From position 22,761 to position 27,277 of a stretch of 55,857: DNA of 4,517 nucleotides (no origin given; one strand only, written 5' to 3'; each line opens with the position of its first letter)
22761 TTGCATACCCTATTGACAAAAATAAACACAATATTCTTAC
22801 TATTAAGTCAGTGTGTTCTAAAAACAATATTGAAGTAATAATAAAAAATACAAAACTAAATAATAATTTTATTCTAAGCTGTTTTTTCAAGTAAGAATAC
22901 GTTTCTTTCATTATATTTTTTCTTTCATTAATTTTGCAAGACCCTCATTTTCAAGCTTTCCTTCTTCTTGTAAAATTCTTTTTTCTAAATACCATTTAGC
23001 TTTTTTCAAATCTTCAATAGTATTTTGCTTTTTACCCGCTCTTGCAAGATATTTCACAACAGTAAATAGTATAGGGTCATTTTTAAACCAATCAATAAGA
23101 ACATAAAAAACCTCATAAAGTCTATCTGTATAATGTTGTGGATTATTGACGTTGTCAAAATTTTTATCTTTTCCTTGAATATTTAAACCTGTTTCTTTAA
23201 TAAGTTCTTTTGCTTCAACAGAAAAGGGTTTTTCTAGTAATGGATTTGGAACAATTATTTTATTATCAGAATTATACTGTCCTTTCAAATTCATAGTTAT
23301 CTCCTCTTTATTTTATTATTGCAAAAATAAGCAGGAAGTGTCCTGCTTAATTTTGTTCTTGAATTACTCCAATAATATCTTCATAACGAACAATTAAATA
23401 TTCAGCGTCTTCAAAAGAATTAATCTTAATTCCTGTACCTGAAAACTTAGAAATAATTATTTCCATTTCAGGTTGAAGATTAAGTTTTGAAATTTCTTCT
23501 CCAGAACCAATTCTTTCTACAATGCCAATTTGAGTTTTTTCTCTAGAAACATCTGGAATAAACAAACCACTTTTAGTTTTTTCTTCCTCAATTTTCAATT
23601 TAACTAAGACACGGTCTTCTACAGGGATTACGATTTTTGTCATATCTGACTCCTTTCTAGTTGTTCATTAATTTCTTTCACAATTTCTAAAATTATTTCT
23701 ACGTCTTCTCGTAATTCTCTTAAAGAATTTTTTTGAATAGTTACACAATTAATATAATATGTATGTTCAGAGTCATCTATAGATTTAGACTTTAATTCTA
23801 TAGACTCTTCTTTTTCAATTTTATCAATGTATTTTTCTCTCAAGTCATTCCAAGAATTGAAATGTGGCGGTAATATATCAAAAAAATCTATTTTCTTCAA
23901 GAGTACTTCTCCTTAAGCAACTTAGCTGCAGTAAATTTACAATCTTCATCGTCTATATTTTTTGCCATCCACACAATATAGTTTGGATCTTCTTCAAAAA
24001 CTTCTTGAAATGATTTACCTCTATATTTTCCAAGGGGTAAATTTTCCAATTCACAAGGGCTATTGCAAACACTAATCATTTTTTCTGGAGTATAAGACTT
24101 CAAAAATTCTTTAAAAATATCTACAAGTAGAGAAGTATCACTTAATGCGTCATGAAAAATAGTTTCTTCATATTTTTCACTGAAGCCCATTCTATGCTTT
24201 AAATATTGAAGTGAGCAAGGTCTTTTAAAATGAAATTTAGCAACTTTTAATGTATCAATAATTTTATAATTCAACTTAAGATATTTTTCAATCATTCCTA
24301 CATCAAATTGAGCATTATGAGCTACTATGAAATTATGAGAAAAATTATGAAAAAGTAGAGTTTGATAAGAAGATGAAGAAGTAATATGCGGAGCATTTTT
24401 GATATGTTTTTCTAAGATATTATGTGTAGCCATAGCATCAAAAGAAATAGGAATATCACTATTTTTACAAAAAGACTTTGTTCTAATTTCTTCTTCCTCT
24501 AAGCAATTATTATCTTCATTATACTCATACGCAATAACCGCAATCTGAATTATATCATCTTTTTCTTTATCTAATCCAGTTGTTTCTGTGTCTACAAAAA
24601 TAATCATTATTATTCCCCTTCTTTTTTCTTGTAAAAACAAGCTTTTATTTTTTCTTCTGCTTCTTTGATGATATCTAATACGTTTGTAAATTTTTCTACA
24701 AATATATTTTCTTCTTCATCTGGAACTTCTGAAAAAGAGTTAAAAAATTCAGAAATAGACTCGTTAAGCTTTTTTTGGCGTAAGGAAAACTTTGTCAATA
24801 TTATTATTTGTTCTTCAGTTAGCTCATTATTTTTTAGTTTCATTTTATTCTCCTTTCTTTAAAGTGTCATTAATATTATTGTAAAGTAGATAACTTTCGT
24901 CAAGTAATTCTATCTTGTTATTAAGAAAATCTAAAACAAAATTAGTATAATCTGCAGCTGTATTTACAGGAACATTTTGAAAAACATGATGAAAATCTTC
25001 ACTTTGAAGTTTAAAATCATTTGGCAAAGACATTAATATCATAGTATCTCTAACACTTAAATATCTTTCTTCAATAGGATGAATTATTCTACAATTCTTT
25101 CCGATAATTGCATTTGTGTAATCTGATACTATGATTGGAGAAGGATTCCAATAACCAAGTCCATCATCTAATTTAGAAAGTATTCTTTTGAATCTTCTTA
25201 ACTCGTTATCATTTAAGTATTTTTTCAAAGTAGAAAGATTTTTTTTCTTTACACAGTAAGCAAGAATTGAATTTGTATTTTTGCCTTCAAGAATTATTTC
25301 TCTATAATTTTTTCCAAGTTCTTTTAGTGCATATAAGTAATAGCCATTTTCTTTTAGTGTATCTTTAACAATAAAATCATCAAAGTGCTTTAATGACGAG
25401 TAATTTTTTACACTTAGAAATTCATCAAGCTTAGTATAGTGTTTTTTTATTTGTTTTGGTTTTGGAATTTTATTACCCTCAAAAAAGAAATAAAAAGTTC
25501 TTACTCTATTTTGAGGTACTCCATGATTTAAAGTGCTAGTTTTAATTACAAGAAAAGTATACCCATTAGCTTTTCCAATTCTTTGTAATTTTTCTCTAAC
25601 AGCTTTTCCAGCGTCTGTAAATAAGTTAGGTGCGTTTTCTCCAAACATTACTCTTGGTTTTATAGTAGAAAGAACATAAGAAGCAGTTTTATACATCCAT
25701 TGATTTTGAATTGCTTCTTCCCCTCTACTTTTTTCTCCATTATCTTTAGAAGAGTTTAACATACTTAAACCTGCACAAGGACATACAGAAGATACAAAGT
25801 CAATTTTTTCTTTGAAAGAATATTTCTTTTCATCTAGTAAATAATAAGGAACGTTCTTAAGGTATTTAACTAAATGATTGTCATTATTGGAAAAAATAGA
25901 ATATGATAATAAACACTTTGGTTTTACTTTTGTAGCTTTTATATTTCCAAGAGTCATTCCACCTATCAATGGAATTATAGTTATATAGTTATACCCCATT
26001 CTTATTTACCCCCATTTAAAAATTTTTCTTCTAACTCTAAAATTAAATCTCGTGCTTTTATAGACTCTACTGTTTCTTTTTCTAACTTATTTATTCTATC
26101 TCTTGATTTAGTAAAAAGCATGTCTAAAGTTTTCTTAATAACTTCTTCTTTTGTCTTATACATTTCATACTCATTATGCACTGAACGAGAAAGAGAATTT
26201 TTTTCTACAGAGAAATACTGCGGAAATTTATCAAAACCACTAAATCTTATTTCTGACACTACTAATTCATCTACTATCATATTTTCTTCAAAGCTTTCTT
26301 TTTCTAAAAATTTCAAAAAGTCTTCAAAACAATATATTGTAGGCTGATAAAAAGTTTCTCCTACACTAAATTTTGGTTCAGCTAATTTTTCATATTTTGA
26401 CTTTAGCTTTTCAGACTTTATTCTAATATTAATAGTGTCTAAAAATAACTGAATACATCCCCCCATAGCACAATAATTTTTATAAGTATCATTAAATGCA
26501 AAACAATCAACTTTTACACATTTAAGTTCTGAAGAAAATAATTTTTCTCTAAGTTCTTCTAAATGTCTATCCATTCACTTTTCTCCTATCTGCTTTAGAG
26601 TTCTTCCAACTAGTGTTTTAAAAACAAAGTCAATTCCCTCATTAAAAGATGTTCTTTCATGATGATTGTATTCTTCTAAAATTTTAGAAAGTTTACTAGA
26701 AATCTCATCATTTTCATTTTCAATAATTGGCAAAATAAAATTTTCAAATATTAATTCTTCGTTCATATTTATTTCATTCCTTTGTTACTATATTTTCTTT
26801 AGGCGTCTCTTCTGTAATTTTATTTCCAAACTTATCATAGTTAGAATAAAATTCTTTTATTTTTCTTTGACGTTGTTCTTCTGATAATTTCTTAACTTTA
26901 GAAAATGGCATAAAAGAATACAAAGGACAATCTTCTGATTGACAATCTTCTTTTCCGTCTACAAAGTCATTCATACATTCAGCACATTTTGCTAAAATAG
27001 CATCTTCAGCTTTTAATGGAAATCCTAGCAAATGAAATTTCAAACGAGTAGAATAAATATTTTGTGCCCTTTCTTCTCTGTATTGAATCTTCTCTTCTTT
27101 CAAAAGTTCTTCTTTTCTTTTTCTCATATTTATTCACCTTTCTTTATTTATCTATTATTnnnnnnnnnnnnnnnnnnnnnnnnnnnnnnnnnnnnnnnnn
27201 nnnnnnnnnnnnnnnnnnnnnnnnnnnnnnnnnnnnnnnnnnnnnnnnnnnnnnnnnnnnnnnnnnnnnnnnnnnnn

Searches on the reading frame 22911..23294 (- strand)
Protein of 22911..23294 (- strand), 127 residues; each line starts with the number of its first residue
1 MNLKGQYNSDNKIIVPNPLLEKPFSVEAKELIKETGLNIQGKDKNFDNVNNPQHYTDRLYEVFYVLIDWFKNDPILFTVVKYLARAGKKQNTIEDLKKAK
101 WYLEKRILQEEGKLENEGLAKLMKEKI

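Call 65: search_protein_families(library=pfam, proteins=[window:22911-23294:-], max_evalue=0.01)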
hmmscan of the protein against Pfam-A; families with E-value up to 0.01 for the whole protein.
window:22911-23294:- (127 aa): 1 family
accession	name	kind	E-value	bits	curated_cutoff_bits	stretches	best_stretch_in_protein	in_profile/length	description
PF11753.13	DUF3310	-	1.7e-12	47.7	24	1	49-104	1-60/60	Protein of unknwon function (DUF3310)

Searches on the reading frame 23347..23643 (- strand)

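Call 65: search_protein_families(library=pfam, proteins=[window:23347-23643:-], max_evalue=0.01)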
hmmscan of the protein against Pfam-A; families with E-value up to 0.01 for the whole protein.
window:23347-23643:- (98 aa): 1 family
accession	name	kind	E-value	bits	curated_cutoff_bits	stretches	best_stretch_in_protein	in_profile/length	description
PF00166.26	Cpn10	-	2.3e-20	72.8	21.1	1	5-94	2-93/93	Chaperonin 10 Kd subunit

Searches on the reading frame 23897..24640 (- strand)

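Call 49: search_protein_families(library=phrogs, proteins=[window:23897-24640:-], max_evalue=0.001)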
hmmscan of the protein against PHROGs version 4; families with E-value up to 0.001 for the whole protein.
window:23897-24640:- (247 aa): 4 families
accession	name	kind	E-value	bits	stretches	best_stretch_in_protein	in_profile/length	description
phrog_192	-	DNA, RNA and nucleotide metabolism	9.5e-39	134.8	1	12-240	107-343/397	DNA polymerase exonuclease subunit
phrog_14632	-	DNA, RNA and nucleotide metabolism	3.6e-09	36.9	1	14-179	85-242/380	DNA polymerase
phrog_17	-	DNA, RNA and nucleotide metabolism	2.3e-08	33.5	1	12-177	671-793/1445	DNA polymerase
phrog_403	-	DNA, RNA and nucleotide metabolism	5.8e-07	29.7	1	102-159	140-207/321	DNA polymerase exonuclease subunit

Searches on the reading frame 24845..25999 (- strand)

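Call 49: search_protein_families(library=phrogs, proteins=[window:24845-25999:-], max_evalue=0.001)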
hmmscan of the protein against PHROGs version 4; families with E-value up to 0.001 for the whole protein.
window:24845-25999:- (384 aa): 2 families
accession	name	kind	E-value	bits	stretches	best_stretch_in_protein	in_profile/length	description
phrog_116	-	other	1.3e-14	54.5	1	63-333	268-461/779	DNA methyltransferase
phrog_363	-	other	1.6e-05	25.2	1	63-170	113-211/327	DNA methyltransferase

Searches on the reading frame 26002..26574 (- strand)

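Call 50: search_protein_families(library=phrogs, proteins=[window:26002-26574:-], max_evalue=0.001)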
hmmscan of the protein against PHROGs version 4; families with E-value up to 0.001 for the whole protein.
window:26002-26574:- (190 aa): 0 families

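Call 65: search_protein_families(library=pfam, proteins=[window:26002-26574:-], max_evalue=0.01)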
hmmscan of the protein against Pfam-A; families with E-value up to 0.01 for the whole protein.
window:26002-26574:- (190 aa): 1 family
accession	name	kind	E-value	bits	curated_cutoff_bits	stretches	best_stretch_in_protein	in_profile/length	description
PF09205.15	DUF1955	-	0.0054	17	26.4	0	109-179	52-122/159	Domain of unknown function (DUF1955)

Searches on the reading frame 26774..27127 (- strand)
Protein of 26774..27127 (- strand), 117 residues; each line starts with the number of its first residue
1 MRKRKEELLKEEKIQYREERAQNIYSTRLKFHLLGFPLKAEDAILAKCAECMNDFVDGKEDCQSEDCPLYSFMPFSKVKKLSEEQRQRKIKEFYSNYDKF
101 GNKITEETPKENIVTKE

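Call 44: search_protein_families(library=pfam, proteins=[window:26774-27127:-], max_evalue=0.01)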
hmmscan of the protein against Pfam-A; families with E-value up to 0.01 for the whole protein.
window:26774-27127:- (117 aa): 1 family
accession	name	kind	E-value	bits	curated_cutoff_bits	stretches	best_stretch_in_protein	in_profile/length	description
PF02937.20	COX6C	-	0.0024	18.4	22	1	78-99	33-54/70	Cytochrome c oxidase subunit VIc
